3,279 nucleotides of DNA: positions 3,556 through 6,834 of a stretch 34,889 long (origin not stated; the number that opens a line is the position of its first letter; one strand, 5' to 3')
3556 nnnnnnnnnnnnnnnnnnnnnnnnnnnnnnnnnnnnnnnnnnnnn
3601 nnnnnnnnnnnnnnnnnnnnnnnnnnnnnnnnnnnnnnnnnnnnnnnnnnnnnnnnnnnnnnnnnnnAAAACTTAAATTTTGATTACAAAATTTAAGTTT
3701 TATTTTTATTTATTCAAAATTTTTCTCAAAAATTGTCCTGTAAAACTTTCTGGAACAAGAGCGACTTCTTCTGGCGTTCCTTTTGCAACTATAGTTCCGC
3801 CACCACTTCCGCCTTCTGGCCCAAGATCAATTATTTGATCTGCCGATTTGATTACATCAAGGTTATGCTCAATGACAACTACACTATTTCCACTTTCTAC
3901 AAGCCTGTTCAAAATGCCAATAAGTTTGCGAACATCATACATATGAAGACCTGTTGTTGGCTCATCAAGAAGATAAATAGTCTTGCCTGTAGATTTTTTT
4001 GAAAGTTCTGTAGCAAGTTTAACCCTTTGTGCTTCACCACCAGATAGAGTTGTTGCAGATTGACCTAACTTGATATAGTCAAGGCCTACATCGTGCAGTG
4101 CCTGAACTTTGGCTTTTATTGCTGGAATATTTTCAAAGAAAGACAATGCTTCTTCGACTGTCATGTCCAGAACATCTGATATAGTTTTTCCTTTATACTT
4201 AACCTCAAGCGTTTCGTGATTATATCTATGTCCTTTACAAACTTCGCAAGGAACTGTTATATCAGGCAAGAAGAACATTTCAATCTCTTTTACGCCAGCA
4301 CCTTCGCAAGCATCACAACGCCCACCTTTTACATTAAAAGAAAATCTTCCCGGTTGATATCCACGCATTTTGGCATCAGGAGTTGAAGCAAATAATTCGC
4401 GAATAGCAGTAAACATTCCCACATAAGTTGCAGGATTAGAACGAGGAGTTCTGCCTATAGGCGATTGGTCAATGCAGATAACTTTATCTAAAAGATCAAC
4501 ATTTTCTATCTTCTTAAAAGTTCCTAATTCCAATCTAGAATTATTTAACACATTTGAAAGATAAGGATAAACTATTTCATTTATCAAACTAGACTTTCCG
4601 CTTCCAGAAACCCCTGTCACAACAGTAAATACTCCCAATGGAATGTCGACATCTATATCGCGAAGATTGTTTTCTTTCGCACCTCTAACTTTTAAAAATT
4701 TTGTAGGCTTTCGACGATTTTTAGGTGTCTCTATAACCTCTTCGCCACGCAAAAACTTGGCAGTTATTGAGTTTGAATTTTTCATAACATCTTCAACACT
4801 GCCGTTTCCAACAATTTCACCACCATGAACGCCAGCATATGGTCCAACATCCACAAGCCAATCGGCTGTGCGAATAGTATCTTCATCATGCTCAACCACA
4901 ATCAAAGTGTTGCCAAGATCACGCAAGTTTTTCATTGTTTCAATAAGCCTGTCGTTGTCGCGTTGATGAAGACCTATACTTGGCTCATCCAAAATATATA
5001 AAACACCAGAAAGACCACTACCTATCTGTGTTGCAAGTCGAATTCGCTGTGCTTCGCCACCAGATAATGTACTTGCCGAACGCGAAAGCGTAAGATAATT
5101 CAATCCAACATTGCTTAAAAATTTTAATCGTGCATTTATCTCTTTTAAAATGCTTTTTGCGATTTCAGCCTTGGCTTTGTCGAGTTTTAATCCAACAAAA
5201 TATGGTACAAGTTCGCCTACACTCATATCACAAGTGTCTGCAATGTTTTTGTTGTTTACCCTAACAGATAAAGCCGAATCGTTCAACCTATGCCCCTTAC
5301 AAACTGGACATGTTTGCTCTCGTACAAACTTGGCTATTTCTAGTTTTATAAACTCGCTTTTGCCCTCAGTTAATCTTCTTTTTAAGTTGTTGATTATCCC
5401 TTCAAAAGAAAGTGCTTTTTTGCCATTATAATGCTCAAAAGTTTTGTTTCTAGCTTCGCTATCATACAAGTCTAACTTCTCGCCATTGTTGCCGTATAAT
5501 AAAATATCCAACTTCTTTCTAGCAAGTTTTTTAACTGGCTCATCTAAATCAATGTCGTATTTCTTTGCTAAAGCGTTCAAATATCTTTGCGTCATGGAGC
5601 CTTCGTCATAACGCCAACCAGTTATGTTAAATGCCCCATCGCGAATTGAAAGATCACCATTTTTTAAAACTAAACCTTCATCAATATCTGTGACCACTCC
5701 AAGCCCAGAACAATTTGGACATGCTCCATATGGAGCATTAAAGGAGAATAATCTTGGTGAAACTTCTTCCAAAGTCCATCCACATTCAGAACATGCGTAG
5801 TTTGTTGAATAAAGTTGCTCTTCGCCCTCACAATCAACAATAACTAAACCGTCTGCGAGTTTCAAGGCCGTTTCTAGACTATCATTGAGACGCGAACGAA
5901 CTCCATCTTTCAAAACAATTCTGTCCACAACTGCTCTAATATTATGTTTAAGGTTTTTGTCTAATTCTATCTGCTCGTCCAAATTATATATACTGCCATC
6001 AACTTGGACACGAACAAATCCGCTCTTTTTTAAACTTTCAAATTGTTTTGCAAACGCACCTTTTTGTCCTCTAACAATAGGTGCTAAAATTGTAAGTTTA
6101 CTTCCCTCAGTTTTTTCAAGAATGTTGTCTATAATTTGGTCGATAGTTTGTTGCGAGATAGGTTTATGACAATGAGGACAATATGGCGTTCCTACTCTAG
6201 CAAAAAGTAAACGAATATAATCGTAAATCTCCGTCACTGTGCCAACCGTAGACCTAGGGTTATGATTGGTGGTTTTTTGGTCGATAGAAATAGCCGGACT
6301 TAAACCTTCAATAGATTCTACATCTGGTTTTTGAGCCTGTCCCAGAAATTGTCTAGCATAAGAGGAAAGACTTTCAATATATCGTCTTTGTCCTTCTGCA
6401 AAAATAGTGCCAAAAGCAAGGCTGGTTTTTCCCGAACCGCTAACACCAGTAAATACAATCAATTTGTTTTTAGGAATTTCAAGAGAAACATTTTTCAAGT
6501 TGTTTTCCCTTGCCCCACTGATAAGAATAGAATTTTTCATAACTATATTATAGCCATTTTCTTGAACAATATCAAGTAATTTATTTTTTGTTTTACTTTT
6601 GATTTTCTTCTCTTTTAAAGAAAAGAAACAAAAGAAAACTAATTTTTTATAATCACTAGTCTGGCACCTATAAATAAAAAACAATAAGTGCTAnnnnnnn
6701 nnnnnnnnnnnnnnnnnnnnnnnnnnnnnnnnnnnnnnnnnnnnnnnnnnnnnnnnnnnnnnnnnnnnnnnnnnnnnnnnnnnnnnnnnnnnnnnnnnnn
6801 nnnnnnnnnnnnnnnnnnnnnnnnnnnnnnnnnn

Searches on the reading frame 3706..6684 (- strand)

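Call 70: search_protein_families(library=pfam, proteins=[window:3706-6684:-], max_evalue=0.00001)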
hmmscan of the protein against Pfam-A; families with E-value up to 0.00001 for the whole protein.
window:3706-6684:- (992 aa): 7 families
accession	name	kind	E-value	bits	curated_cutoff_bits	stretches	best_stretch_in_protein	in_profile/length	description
PF17760.6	UvrA_inter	-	6.3e-40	135.9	23.3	1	179-285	1-107/109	UvrA interaction domain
PF17755.6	UvrA_DNA-bind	-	7.5e-24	84.6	23.2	1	335-452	1-110/110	UvrA DNA-binding domain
PF00005.33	ABC_tran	-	9.6e-22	78.5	25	0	852-911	79-137/137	ABC transporter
PF02463.25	SMC_N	-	3.8e-10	40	40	0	877-953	134-210/220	RecF/RecN/SMC N terminal domain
PF03193.22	RsgA_GTPase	-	2.6e-07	31.1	30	0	662-705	85-127/174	RsgA GTPase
PF20703.3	nSTAND1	-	2e-06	28.2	27.1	0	686-710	35-59/379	Novel STAND NTPase 1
PF13304.12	AAA_21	-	4.4e-06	27.4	27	0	886-936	243-294/304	AAA domain, putative AbiEii toxin, Type IV TA system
